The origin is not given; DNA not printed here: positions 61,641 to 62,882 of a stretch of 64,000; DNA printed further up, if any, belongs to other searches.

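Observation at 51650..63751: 12-kb chaperone/AAA+ island interleaved with membrane proteins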

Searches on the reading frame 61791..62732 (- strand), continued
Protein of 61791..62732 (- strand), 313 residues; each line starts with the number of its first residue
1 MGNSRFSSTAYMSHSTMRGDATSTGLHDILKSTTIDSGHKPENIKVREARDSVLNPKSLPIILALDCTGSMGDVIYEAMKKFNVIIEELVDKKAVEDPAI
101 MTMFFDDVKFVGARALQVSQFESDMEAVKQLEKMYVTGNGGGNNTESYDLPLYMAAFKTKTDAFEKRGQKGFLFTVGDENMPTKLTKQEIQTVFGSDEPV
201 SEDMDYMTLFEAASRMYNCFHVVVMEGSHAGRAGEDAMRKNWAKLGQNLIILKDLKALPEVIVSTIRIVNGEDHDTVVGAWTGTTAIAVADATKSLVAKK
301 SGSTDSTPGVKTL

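Call 85: fold_search(model_id=the predicted structure, library=pdb)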
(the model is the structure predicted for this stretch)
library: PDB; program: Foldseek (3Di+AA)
matches with E <= 10: 888; with E <= 0.001: 123
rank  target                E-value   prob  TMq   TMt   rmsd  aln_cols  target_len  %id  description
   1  6m3y                  4.3e-06  1.00  0.45  0.20   8.5       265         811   10  Crystal structure of pilus adhesin, SpaC from Lactobacillus rhamnosus GG - open conformation (released 2020-07-29)
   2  6om1_B                7.8e-06  1.00  0.42  0.40  12.7       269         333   14  Crystal structure of an atypical integrin (released 2019-12-11)
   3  8oxz_Q                8.3e-06  1.00  0.45  0.31   7.4       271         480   11  Rat alpha5beta1 integrin, headpiece (released 2024-11-13)
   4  9axl_B                1.0e-05  1.00  0.46  0.29   7.1       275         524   13  Structure of the semi-extended AlphaIIbBeta3 in complex with R21D10 Fab (released 2024-11-13)
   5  7ceb_B                1.1e-05  1.00  0.43  0.37  14.9       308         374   12  Crystal structure of alpha6beta1 integrin headpiece (released 2021-06-23)
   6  9b9k_B                1.4e-05  1.00  0.46  0.39  14.7       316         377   11  Integrin alpha-5 beta-1 in complex with MINT1526A Fab (released 2025-02-05)
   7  5e6s_B                1.5e-05  1.00  0.46  0.33   6.5       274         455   14  Structures of leukocyte integrin aLB2: The aI domain, the headpiece, and the pocket for the internal ligand (released 2016-03-02)
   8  6djp_B                1.6e-05  1.00  0.46  0.42   7.6       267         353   14  Integrin alpha-v beta-8 in complex with the Fabs 8B8 and 68 (released 2018-07-25)
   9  8w30_B                1.7e-05  1.00  0.44  0.39  14.5       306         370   12  Crystal structure of alpha-V beta-1 integrin headpiece in complex with TR01225179 (released 2025-01-01)
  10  4wk2_B                2.2e-05  1.00  0.48  0.36  12.9       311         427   12  Metal Ion and Ligand Binding of Integrin (released 2014-12-03)
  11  6m48_B                2.2e-05  1.00  0.41  0.18   9.3       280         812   10  Crystal structure of pilus adhesin, SpaC from Lactobacillus rhamnosus GG - P21212 form (released 2020-07-29)
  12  3nid_D                2.7e-05  1.00  0.46  0.32  13.3       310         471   13  The Closed Headpiece of Integrin alphaIIB beta3 and its Complex with an alpahIIB beta3 -Specific Antagonist That Does  (released 2010-12-22)
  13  8xei_B                2.8e-05  1.00  0.47  0.24  14.3       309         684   12  Cryo-EM structure of integrin ITGAV/ITGB3 complex, conformation 1 (released 2024-12-18)
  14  8xek_B                3.0e-05  1.00  0.46  0.31   6.1       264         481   13  Cryo-EM structure of integrin ITGAV/ITGB3 complex, conformation 2 (released 2024-12-18)
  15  4wk0_B                3.0e-05  1.00  0.44  0.34   6.2       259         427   12  Metal Ion and Ligand Binding of Integrin (released 2014-12-03)
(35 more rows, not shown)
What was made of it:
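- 61791..62732 (-): vWA/MIDAS-fold protein, 313 aa; conserved partner of the J-pseudokinase. Foldseek gives 123 PDB hits at E<=1e-3; the 50 listed are integrin beta-I or vWA domains (call 85).
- On vWA / MIDAS: 123 PDB hits at E<=1e-3, probability 1.0, TM about 0.45, to integrin beta-I and SpaC vWA domains (call 85).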

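Call 86: find_related_loci(query=A4, collection=viral_contigs, flank=6000)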
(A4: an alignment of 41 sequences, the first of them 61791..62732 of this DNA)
Query A4 (313 aa) in viral_contigs; peptide patterns used: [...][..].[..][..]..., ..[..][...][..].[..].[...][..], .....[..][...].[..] (x = any residue, [..] = any of these).
365 stretches matched a pattern; 337 encode a relative of the query (tblastn E <= 1e-3); the best 80 are kept; 80 distinct loci.
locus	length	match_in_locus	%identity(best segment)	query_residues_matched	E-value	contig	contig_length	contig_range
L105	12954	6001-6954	63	1-313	3e-128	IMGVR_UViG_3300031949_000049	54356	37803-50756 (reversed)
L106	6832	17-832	47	29-305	2e-70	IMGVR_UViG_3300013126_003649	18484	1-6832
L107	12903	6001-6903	39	1-303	4e-70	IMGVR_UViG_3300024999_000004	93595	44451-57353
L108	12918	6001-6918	41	1-311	1e-69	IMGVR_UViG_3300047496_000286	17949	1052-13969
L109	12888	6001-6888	42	1-300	7e-69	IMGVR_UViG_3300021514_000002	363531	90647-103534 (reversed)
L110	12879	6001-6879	42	1-297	4e-68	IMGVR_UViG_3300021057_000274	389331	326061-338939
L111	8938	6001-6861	40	1-292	1e-67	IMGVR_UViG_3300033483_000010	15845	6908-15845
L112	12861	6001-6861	40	1-292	1e-67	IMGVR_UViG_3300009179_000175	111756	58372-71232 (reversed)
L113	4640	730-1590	39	1-292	7e-67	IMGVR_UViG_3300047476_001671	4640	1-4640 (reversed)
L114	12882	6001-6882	42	1-296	2e-66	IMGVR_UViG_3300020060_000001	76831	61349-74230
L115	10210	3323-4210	42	1-298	4e-66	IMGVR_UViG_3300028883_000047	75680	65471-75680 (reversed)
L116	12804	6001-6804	42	29-298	5e-66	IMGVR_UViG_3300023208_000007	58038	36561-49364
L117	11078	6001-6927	39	1-310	1e-65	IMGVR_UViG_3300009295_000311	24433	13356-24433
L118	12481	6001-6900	40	1-307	8e-66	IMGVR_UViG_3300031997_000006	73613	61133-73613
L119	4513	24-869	41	15-301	7e-66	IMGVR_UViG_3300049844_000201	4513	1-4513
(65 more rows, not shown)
